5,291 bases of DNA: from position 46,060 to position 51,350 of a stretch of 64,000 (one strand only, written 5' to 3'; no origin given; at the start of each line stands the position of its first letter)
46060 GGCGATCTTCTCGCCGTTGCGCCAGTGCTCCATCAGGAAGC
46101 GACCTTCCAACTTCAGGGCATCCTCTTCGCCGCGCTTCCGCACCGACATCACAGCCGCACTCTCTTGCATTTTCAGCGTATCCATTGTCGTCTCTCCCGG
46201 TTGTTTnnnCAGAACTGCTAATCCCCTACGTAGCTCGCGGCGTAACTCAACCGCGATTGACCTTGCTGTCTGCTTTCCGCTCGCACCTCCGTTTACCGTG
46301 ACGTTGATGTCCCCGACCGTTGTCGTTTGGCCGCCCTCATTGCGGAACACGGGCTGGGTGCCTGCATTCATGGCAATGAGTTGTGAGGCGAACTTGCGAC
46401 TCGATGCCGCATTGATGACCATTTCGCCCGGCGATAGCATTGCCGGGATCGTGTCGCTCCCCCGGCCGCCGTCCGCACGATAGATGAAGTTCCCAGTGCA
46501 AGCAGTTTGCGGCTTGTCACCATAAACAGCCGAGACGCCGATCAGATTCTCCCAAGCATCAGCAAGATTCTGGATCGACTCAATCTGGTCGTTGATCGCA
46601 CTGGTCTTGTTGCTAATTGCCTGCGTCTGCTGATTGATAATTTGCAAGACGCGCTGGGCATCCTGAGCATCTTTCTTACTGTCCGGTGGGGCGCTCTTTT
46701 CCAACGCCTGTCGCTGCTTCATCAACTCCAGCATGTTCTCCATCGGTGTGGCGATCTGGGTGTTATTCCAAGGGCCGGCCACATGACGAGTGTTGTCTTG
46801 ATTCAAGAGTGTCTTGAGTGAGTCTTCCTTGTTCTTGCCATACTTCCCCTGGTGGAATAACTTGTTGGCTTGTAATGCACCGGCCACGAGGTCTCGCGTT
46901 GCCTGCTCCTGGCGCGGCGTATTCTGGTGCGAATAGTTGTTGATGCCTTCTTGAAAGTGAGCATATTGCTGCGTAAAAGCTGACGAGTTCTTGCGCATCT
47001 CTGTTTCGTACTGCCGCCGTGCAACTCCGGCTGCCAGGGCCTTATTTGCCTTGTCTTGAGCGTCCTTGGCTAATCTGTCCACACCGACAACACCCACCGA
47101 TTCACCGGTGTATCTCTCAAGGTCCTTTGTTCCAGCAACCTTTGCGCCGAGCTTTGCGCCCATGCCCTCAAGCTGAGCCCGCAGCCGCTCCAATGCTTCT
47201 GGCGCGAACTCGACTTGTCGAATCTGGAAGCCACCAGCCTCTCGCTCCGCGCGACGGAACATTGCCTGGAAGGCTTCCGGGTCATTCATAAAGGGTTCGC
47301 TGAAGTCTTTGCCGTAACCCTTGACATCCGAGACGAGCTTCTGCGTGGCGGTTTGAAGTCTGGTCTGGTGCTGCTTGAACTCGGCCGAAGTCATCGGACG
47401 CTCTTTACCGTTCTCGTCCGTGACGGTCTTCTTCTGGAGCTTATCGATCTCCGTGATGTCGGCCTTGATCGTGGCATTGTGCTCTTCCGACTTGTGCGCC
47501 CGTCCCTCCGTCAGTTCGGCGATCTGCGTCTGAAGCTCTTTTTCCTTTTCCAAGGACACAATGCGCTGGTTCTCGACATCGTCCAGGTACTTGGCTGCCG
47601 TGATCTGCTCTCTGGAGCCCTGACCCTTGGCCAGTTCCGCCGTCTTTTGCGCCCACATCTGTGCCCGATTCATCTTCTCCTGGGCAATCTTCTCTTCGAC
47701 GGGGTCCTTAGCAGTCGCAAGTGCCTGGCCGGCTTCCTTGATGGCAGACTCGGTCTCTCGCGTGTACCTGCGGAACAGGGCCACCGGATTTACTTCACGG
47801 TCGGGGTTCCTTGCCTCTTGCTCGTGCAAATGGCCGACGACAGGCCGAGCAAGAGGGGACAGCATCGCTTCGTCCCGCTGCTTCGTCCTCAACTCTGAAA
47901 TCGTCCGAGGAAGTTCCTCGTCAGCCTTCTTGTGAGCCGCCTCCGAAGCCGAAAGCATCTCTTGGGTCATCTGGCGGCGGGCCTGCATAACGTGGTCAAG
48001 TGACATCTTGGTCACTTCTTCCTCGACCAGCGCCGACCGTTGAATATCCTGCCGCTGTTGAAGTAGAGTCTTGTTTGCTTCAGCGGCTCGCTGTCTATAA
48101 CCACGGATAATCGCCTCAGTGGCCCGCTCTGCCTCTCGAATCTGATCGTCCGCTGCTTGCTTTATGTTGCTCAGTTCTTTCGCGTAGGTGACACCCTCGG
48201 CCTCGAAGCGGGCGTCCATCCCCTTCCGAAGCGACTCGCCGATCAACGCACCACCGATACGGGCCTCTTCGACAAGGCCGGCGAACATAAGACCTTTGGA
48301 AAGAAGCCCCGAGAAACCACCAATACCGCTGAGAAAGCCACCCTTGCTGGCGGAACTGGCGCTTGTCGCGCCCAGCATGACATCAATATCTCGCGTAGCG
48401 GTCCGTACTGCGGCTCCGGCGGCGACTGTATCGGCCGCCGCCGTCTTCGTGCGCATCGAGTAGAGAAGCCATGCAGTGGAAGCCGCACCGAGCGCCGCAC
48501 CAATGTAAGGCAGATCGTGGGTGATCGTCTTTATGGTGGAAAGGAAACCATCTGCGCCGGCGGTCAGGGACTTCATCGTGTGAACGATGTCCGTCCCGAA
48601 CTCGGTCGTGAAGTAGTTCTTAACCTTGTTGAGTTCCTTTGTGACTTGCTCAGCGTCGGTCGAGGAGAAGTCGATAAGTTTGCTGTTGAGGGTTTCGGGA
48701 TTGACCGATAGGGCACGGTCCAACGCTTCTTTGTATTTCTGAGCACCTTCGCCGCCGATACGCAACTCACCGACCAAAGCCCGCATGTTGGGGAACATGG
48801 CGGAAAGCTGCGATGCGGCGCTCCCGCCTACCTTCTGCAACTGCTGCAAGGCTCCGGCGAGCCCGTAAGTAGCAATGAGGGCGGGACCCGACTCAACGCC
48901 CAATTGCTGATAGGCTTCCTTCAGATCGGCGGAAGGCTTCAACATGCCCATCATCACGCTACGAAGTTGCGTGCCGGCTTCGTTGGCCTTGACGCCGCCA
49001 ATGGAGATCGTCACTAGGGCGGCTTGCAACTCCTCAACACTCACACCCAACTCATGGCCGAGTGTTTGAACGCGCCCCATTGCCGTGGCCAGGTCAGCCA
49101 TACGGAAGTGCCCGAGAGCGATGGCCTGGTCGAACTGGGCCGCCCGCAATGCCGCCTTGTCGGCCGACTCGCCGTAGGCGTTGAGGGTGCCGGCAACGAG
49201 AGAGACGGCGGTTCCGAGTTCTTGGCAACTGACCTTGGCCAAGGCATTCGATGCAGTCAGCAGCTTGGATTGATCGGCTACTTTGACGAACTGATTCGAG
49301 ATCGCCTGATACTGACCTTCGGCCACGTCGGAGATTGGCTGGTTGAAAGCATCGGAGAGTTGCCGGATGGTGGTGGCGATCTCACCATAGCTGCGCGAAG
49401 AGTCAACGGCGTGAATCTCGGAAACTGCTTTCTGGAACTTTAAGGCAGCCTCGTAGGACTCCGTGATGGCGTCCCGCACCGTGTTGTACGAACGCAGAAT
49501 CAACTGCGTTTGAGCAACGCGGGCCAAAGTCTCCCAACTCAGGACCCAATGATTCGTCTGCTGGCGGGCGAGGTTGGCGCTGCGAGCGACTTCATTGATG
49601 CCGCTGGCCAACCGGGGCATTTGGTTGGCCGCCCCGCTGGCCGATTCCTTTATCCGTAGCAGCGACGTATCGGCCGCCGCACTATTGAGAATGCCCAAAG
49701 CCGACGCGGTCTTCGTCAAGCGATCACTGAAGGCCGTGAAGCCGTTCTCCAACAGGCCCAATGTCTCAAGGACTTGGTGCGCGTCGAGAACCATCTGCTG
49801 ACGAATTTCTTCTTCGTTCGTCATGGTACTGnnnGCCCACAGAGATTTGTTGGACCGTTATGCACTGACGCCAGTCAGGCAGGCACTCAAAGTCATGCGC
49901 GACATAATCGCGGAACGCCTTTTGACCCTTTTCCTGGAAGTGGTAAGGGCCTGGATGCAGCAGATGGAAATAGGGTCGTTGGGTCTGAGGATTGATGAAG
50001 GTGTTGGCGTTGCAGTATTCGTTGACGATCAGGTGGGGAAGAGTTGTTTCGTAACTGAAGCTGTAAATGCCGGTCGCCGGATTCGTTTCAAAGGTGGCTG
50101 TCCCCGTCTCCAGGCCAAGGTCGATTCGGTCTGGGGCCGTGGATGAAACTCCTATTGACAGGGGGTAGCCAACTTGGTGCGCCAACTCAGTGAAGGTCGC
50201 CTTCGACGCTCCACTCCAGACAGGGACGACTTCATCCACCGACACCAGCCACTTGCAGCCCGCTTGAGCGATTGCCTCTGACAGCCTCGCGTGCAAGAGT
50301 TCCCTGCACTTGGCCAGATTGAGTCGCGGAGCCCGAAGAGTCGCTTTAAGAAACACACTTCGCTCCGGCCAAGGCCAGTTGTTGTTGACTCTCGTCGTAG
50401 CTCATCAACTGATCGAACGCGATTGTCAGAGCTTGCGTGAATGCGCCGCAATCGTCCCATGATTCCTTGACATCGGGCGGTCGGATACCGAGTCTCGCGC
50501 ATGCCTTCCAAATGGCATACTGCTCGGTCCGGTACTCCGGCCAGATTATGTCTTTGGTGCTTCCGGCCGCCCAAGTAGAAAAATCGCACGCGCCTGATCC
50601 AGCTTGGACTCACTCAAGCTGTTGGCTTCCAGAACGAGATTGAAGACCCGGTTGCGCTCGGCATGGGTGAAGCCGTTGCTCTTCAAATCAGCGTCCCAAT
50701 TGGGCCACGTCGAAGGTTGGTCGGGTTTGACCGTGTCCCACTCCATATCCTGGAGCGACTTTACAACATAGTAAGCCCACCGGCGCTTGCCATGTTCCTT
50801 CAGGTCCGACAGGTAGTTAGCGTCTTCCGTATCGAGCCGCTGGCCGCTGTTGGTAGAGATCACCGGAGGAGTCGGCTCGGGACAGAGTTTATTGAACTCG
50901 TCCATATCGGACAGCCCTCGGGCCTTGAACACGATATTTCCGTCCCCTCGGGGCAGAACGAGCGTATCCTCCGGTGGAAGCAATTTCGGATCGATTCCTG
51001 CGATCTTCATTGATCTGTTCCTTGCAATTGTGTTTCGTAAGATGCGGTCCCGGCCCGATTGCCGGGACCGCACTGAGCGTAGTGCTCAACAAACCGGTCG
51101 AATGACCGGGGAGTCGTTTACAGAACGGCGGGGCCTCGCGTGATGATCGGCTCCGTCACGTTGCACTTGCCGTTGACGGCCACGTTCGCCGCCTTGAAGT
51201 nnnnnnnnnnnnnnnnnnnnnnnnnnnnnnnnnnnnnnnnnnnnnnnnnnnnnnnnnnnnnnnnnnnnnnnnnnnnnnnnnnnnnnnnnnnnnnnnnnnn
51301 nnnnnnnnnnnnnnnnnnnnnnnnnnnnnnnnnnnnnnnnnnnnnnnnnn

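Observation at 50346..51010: Probable -1 programmed frameshift joining tail chaperone G to a start-less T frame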

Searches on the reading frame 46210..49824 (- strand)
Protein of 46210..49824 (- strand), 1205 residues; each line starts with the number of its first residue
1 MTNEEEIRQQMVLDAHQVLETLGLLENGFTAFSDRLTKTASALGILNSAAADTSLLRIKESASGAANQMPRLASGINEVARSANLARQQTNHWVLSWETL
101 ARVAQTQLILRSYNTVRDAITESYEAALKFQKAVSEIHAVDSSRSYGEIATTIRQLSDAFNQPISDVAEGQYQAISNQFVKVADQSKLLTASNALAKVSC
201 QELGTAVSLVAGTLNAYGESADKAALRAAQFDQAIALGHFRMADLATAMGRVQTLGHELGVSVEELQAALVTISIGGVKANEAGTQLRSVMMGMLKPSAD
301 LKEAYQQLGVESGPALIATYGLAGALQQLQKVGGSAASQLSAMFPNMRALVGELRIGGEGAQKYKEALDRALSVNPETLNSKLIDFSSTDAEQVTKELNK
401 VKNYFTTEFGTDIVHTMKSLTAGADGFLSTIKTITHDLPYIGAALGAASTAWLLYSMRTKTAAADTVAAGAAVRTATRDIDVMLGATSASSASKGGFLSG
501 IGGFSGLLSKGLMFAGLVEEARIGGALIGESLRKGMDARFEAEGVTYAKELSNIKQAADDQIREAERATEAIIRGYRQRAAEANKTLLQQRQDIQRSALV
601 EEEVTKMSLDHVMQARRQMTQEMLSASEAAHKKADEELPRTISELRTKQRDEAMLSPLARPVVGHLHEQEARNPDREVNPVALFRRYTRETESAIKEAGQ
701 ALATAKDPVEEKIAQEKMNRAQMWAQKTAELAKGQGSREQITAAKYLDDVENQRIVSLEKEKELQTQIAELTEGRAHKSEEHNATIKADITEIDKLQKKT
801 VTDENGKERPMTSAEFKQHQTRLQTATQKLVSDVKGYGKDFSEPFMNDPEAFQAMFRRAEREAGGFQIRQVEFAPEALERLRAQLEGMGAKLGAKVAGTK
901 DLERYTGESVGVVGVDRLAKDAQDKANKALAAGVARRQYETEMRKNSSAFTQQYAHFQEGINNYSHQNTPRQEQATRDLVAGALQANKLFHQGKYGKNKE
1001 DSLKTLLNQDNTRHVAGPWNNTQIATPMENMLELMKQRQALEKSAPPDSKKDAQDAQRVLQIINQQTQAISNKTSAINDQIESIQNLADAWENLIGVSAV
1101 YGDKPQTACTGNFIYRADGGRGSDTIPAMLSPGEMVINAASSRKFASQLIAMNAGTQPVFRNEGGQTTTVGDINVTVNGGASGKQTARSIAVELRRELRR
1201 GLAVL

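Call 6: search_protein_families(library=pfam, max_evalue=0.1, proteins=[window:46210-49824:-])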
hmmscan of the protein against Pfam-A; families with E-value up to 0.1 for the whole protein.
window:46210-49824:- (1205 aa): 2 families
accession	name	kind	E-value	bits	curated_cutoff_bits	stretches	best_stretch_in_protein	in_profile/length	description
PF10145.14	PhageMin_Tail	-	1.3e-17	64.8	33.2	1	152-335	3-187/201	Phage-related minor tail protein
PF08919.15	F_actin_bind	-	0.051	14.1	23.6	0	1055-1104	4-55/112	F-actin binding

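Call 7: search_protein_families(library=phrogs, max_evalue=0.1, proteins=[window:46210-49824:-])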
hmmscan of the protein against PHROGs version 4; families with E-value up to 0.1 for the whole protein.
window:46210-49824:- (1205 aa): 13 families
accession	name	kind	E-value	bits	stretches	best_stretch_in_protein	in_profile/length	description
phrog_23013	-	tail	1.3e-17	63.8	1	72-605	82-600/1379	tail length tape measure protein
phrog_991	-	tail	1.1e-16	60.6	1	86-343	269-516/1966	tail length tape measure protein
phrog_1533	-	tail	3.8e-16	58.8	1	165-331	293-458/1688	tail length tape measure protein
phrog_4704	-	tail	7.3e-14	52.3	1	120-331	212-424/625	tail length tape measure protein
phrog_9696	-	tail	9.5e-14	51.1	1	72-336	28-292/1415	tail length tape measure protein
phrog_1272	-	tail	5.3e-13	48.6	1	30-477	178-625/1606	tail length tape measure protein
phrog_37649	-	tail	6.1e-13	47.9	1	103-337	429-669/2006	tail length tape measure protein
phrog_167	-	tail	9.2e-10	37.9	1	51-607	216-758/1555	tail length tape measure protein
phrog_36688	-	tail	1.2e-09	37.3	2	55-330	10-276/1600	tail length tape measure protein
phrog_1293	-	tail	1.8e-09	37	1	243-323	313-393/1424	tail length tape measure protein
phrog_5493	-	tail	8.4e-09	35.3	1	195-312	139-256/1102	tail length tape measure protein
phrog_5218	-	unknown function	4.1e-08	32.8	1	33-425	144-498/1599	-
phrog_28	-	tail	0.0014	18.2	1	28-1079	159-1088/1228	tail length tape measure protein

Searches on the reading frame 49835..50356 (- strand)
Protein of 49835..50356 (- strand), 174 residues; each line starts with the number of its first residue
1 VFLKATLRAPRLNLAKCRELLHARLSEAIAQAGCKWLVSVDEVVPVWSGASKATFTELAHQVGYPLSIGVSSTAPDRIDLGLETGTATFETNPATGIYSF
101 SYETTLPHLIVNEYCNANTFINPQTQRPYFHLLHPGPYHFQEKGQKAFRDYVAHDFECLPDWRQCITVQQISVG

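Call 6: search_protein_families(library=pfam, max_evalue=0.1, proteins=[window:49835-50356:-])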
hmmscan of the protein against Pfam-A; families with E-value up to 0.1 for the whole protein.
window:49835-50356:- (174 aa): 0 families

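Call 7: search_protein_families(library=phrogs, max_evalue=0.1, proteins=[window:49835-50356:-])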
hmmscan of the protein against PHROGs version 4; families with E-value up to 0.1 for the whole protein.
window:49835-50356:- (174 aa): 0 families

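Call 56: search_solved_structures(query=A4, max_evalue=10)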
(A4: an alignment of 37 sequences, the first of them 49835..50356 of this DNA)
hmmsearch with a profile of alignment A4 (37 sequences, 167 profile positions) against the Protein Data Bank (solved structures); distinct sequences matched with E-value up to 10: 0.

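Call 58: search_protein_families(library=phrogs, alignment_id=A4, max_evalue=0.01)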
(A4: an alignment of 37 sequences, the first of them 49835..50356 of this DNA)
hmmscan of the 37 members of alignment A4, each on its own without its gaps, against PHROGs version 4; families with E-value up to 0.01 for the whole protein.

A. member 1, window:49835-50356:- (174 aa): 0 families

B. families by the number of members that match (of 37 scanned): 0 families

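Call 59: find_homologous_proteins(query=window:49835-50356:-)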
Query window:49835-50356:- (174 aa): 87 proteins with E <= 0.001 among 113 candidates.
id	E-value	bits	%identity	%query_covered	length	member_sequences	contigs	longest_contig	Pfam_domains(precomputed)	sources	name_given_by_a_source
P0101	3.2e-102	358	100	89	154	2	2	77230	-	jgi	jgi:hypothetical protein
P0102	5.5e-67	243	63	99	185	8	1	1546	-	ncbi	-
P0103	3.4e-60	221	59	100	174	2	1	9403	-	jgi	jgi:hypothetical protein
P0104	2.8e-59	218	58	98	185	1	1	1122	-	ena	-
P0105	5.0e-58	214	55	100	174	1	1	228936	-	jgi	jgi:hypothetical protein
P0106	6.7e-58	214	58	99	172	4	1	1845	-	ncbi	-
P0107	5.1e-57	211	57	100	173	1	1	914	-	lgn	-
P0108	1.3e-55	206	55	100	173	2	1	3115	-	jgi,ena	-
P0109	1.8e-55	206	58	97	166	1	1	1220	-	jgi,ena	jgi:hypothetical protein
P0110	3.1e-55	205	55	100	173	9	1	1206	-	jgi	-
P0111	3.9e-55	205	55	100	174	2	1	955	-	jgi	jgi:hypothetical protein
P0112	9.3e-55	203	54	100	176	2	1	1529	-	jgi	jgi:hypothetical protein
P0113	2.5e-54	202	53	100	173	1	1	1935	-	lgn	-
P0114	2.4e-53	199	52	100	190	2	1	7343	-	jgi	jgi:hypothetical protein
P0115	1.6e-52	196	54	100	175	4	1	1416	-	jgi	-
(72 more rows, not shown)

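Call 67: predict_structure(alignment_id=A5)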
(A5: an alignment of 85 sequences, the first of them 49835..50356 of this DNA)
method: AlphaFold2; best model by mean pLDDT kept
length: 174 residues; sequences in the alignment: 85
mean_pLDDT: 94.3   pTM: 0.83
mean pLDDT of the five models: 94.3, 93.2, 93.2, 92.8, 91.6
residues with pLDDT >= 90: 154; 70-90: 19; 50-70: 1; < 50: 0
segments of 3 or more residues with pLDDT < 50: none
pLDDT, mean of each block of 10 residues (from residue 1): 90 96 96 96 88 96 94 94 97 95 96 96 95 92 96 92 96 92
secondary structure, 60 per line:
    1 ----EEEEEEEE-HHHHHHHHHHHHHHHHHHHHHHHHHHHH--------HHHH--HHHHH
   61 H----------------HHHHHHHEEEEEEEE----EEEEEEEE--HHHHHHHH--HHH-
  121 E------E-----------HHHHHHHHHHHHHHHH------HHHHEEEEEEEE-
elements in order: E5-12 H14-41 H50-53 H56-61 H78-84 E85-92 E97-104 H107-114 H140-155 H162-165 E166-173

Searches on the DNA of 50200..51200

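Call 74: search_rna_families(source=window, start=50200, end=51200, threshold=evalue, max_evalue=1)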
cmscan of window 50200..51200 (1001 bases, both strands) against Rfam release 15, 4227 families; matches with E-value up to 1: 2.
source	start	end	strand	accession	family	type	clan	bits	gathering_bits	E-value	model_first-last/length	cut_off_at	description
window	50887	50926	+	RF01782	ASpks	Gene; antisense;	-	19.1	52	0.79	1-75/75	no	ASpks TB sRNA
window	51089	51114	+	RF03167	c-di-GMP-I-GGC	Cis-reg; riboswitch;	CL00126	16.1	59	0.76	11-36/80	no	c-di-GMP-I-GGC riboswitch aptamer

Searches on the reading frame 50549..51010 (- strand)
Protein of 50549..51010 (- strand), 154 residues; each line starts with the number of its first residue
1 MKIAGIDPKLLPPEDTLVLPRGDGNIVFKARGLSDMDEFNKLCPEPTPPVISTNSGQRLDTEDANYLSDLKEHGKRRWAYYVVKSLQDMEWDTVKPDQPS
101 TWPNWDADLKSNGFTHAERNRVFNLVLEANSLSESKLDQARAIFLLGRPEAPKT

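Call 6: search_protein_families(library=pfam, max_evalue=0.1, proteins=[window:50549-51010:-])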
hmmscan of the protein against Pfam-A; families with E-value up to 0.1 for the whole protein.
window:50549-51010:- (154 aa): 0 families

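Call 7: search_protein_families(library=phrogs, max_evalue=0.1, proteins=[window:50549-51010:-])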
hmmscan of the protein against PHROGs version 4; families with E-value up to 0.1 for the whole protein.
window:50549-51010:- (154 aa): 0 families

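Call 9: find_related_loci(query=window:50549-51010:-, collection=viral_contigs, flank=6000)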
Query seq(154 aa) (154 aa) in viral_contigs; peptide patterns used: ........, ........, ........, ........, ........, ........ (x = any residue, [..] = any of these).
99 stretches matched a pattern; 61 encode a relative of the query (tblastn E <= 1e-3); 61 distinct loci.
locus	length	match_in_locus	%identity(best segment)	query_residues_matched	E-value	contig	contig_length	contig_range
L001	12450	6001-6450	61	1-148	2e-56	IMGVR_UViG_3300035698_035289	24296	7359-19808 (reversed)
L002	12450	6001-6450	55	1-148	7e-52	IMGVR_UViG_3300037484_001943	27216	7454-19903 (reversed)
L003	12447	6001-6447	56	1-147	2e-50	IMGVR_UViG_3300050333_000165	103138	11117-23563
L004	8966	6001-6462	56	1-152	7e-49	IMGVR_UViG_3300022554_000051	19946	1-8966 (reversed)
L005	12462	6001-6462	56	1-152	7e-49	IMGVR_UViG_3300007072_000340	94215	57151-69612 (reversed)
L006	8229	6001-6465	56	1-153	7e-49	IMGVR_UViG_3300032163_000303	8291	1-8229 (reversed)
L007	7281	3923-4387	53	1-153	7e-49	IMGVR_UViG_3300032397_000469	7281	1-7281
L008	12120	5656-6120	56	1-153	7e-49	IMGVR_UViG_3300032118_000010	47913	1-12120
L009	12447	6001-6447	54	1-147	1e-48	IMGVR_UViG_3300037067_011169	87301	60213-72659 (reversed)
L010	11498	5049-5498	53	1-148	4e-46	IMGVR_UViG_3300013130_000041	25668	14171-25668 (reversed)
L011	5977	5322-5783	51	1-152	3e-46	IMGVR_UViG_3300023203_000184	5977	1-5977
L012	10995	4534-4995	53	1-152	3e-46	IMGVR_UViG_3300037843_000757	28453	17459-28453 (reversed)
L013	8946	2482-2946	52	1-153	3e-46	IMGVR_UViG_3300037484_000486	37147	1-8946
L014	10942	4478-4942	54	1-153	9e-46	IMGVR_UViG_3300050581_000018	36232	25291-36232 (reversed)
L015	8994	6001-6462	54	1-152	7e-46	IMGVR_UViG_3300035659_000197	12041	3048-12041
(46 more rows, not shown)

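Call 10: find_related_loci(query=window:50549-51010:-, collection=genome_contigs, flank=6000)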
Query seq(154 aa) (154 aa) in genome_contigs; peptide patterns used: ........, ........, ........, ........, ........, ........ (x = any residue, [..] = any of these).
105 stretches matched a pattern; 6 encode a relative of the query (tblastn E <= 1e-3); 6 distinct loci.
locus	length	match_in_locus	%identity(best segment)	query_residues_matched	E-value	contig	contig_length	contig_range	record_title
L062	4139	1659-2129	61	1-153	3e-60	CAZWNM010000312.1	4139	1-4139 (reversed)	MAG TPA_asm: uncultured Planctomycetaceae bacterium isolate binchicken_co3_553 genome assembly, contig: NODE_72030_lengt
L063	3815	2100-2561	53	1-152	1e-46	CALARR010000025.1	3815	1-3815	MAG TPA_asm: uncultured Planctomycetales bacterium isolate SRR3330210_bin.80_CONCOCT_v1.1_MAG genome assembly, contig: E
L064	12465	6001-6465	52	1-152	4e-46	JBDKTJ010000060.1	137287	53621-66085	MAG: Thermoguttaceae bacterium isolate 6_bin.38_R1 c_000000893244, whole genome shotgun sequence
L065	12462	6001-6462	51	1-152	2e-45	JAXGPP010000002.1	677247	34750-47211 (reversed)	MAG: Thermoguttaceae bacterium isolate AnMBR.bin305 bin305_2, whole genome shotgun sequence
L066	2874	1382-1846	50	1-153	6e-45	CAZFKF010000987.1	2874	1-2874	MAG TPA_asm: uncultured Planctomycetaceae bacterium isolate binchicken_co20_427 genome assembly, contig: NODE_62945_leng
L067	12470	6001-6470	44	1-154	2e-30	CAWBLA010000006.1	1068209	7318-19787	MAG: uncultured Planctomycetaceae bacterium isolate MFD02416.bin.2.133 genome assembly, contig: contig_3591, whole genom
